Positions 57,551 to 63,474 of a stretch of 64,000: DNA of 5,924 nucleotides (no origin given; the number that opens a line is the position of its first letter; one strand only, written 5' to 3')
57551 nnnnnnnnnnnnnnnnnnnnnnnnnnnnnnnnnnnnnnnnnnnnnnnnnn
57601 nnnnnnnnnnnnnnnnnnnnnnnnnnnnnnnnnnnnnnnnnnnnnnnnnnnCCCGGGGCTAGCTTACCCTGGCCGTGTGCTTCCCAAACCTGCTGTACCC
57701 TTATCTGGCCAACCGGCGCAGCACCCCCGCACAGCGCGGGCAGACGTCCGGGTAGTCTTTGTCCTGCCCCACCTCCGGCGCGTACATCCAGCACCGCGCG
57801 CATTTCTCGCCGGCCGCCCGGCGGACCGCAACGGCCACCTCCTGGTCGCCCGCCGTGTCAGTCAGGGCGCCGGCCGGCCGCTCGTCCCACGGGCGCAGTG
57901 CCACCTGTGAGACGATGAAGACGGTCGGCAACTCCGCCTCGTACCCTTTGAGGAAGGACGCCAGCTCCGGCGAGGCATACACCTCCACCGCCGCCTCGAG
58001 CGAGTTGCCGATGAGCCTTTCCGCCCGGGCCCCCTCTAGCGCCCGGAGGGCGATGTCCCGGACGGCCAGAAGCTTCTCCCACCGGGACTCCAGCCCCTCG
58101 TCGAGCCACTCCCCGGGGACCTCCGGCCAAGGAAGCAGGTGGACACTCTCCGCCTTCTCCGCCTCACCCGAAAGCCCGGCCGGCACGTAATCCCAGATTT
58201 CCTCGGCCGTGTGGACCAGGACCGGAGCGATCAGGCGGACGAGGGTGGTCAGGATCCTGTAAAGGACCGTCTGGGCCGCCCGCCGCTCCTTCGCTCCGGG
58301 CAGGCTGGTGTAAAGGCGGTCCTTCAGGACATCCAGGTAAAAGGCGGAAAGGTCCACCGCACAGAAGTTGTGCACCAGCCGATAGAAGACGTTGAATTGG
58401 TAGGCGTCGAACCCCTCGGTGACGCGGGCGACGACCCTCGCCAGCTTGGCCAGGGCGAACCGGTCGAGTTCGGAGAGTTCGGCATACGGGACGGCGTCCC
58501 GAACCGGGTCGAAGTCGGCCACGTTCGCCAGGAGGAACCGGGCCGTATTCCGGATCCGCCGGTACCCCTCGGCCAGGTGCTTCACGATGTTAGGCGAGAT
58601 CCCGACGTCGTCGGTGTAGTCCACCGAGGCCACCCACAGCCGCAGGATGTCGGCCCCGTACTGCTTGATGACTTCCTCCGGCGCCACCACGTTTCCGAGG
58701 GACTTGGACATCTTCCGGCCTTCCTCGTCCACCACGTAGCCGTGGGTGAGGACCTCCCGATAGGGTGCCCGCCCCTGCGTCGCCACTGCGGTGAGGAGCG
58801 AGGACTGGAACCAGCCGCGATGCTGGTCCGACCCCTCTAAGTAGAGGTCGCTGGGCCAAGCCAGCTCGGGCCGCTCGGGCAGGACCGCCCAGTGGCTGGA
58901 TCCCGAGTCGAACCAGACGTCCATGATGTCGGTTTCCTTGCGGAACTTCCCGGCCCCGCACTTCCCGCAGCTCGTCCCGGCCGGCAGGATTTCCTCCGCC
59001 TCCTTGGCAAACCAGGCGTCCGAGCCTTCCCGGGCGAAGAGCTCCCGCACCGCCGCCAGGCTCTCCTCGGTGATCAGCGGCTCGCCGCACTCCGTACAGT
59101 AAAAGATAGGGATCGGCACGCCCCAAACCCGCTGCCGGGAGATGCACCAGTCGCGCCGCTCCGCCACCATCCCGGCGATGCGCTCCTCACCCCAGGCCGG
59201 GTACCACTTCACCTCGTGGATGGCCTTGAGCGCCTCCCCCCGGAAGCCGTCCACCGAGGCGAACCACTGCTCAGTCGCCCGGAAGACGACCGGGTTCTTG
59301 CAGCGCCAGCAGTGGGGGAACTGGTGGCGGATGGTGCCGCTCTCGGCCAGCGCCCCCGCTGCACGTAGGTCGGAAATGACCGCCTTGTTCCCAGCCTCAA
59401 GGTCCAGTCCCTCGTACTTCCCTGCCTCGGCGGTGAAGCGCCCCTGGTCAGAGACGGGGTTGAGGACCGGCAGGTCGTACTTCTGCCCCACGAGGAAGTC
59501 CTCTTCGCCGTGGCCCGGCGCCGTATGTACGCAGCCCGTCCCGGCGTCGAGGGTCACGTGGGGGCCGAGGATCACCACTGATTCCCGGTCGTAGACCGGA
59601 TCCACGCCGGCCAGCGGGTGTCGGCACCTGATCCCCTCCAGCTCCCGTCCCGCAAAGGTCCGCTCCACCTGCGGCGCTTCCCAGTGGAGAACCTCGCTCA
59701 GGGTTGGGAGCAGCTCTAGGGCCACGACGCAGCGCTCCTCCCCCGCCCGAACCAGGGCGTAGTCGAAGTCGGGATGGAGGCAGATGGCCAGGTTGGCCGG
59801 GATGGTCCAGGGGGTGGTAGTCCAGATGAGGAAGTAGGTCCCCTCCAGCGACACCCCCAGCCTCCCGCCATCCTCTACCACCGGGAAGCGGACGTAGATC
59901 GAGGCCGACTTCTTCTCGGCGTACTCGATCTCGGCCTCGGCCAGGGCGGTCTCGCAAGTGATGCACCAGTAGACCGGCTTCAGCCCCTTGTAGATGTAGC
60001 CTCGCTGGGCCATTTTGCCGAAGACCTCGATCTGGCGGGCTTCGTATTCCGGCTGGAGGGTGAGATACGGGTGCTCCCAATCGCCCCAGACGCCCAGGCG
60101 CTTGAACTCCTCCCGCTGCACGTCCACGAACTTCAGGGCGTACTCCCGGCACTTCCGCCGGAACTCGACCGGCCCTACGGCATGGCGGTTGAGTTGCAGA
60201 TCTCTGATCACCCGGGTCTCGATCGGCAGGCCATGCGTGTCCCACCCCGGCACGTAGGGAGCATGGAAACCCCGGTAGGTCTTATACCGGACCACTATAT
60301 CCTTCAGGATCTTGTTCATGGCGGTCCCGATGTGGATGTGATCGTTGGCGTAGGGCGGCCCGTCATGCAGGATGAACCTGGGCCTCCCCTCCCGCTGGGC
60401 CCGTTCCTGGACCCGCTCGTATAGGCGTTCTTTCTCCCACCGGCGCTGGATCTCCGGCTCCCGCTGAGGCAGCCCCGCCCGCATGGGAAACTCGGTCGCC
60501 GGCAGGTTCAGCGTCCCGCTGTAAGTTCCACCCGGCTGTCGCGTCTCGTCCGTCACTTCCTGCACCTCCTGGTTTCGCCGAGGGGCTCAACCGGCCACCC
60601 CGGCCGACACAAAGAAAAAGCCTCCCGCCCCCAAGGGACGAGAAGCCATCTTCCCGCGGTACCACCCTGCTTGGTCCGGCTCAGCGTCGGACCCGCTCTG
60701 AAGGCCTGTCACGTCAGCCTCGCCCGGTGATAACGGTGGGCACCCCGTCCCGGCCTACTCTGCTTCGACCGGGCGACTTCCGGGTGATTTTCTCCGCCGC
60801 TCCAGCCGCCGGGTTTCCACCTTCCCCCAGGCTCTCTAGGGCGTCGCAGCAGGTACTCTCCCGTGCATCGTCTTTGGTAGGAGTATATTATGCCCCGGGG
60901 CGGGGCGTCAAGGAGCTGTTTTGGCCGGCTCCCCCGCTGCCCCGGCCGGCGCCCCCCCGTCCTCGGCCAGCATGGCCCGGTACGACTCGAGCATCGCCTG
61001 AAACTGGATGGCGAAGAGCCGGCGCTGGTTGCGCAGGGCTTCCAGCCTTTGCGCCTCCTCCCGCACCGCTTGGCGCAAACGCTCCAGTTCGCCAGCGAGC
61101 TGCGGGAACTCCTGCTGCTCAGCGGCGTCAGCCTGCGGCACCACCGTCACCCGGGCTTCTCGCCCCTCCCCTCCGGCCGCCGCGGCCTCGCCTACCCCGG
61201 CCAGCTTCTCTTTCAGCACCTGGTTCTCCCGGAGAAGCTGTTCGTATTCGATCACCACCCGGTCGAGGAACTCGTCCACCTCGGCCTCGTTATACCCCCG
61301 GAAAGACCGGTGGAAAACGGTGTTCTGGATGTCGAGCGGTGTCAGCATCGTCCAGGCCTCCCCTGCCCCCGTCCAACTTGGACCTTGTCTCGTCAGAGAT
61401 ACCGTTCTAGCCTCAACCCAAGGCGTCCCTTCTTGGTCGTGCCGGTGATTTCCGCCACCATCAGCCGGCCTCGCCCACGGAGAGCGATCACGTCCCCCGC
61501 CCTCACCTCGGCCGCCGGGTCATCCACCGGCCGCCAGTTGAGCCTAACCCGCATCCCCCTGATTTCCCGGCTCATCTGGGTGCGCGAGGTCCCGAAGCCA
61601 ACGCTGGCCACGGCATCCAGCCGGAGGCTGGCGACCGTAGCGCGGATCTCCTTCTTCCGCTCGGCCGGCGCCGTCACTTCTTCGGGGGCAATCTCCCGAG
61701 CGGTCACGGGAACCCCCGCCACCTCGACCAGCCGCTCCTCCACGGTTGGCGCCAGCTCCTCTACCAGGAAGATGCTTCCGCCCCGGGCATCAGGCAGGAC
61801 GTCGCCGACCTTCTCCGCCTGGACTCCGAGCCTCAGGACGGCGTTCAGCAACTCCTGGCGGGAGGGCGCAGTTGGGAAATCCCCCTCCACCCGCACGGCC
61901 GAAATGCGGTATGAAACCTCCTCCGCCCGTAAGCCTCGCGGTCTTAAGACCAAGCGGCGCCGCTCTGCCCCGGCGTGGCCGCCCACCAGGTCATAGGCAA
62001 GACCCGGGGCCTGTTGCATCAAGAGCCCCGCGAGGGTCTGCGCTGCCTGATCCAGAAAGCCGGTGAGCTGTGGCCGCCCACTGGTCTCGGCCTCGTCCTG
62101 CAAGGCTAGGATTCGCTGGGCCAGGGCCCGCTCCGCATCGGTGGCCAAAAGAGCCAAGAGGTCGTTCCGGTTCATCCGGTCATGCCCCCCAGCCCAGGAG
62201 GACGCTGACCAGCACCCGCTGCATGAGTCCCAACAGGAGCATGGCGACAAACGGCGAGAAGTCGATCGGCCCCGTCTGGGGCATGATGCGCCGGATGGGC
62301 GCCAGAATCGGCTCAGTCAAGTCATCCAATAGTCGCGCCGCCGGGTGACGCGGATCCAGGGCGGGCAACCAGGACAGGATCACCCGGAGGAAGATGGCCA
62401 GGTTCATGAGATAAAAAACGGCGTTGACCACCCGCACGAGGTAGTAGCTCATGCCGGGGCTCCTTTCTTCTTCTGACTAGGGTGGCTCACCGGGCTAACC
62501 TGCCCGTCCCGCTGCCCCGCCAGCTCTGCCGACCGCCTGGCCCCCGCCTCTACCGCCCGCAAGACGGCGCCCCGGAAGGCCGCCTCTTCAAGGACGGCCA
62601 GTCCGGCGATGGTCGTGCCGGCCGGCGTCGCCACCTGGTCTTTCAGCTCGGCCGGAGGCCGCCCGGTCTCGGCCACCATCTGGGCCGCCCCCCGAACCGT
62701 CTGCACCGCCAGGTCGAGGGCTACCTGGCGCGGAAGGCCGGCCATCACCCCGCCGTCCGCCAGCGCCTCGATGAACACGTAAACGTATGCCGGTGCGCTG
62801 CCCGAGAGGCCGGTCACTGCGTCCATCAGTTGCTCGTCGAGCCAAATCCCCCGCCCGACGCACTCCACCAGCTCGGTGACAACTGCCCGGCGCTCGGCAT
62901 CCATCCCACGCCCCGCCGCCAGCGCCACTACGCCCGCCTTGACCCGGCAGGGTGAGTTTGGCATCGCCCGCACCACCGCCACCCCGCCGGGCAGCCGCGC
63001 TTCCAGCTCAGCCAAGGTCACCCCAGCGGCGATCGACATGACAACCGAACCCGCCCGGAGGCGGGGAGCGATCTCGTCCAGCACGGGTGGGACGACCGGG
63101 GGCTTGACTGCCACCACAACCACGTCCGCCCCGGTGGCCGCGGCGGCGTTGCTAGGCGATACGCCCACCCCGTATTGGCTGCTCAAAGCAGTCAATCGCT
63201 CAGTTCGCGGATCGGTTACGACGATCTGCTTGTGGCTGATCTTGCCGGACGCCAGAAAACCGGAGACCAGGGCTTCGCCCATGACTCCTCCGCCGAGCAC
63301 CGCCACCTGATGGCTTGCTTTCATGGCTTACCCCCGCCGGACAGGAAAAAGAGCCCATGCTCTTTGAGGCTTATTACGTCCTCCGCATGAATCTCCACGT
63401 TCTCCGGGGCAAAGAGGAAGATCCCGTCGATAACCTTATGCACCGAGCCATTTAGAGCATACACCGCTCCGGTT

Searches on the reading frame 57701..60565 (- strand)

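Call 74: search_protein_families(library=pfam, proteins=[window:57701-60565:-], max_evalue=0.00001)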
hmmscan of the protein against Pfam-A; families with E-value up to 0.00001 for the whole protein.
window:57701-60565:- (954 aa): 6 families
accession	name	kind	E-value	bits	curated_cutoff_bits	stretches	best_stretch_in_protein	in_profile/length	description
PF00133.28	tRNA-synt_1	-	4.4e-144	480.7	22.7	1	39-656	2-413/414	tRNA synthetases class I (I, L, M and V)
PF08264.19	Anticodon_1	-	2.8e-32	112.1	25.1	1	701-861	1-147/148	Anticodon-binding domain of tRNA ligase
PF09334.17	tRNA-synt_1g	-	1.6e-26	93.5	20.1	2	71-214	8-136/391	tRNA synthetases class I (M)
PF01406.26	tRNA-synt_1e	-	8.9e-10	38.8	27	1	595-657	231-292/301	tRNA synthetases class I (C) catalytic domain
PF06827.20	zf-FPG_IleRS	-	1.1e-09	38.4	21.3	1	919-946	1-28/30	Zinc finger found in FPG and IleRS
PF01921.24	tRNA-synt_1f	-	3.8e-06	26.5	27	0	606-675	270-339/360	tRNA synthetases class I (K)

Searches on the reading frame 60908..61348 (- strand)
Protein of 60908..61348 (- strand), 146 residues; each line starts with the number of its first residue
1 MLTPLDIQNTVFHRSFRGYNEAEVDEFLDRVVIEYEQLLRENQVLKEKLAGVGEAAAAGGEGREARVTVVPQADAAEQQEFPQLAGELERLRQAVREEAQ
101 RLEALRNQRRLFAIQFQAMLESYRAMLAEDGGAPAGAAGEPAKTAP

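Call 74: search_protein_families(library=pfam, proteins=[window:60908-61348:-], max_evalue=0.00001)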
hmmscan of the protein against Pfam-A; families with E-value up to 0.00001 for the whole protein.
window:60908-61348:- (146 aa): 1 family
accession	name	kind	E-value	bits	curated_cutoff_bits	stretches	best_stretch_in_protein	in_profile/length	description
PF05103.18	DivIVA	-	1.5e-17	64.2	28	1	2-52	1-51/131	DivIVA protein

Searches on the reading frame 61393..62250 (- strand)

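Call 74: search_protein_families(library=pfam, proteins=[window:61393-62250:-], max_evalue=0.00001)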
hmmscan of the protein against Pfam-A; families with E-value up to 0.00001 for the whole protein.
window:61393-62250:- (285 aa): 1 family
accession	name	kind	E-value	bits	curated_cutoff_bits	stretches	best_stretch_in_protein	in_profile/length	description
PF01479.30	S4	-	6.5e-09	35.8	22.8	1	210-255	2-48/48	S4 domain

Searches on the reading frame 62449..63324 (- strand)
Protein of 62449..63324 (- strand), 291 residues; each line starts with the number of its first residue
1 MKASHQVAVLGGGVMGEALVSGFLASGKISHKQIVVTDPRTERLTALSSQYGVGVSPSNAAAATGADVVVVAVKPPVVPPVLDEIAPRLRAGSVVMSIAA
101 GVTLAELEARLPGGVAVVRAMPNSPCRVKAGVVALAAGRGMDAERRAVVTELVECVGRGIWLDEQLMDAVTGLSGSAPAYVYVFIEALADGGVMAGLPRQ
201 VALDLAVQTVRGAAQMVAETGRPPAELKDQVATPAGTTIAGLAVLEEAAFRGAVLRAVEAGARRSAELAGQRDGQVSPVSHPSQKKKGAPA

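Call 74: search_protein_families(library=pfam, proteins=[window:62449-63324:-], max_evalue=0.00001)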
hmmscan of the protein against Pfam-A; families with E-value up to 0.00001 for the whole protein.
window:62449-63324:- (291 aa): 2 families
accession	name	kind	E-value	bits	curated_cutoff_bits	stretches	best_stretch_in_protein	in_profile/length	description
PF14748.11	P5CR_dimer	-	2.6e-40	137.3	25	1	164-268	1-105/105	Pyrroline-5-carboxylate reductase dimerisation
PF03807.23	F420_oxidored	-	3.2e-22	79.4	21.6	1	6-101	1-94/94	NADP oxidoreductase coenzyme F420-dependent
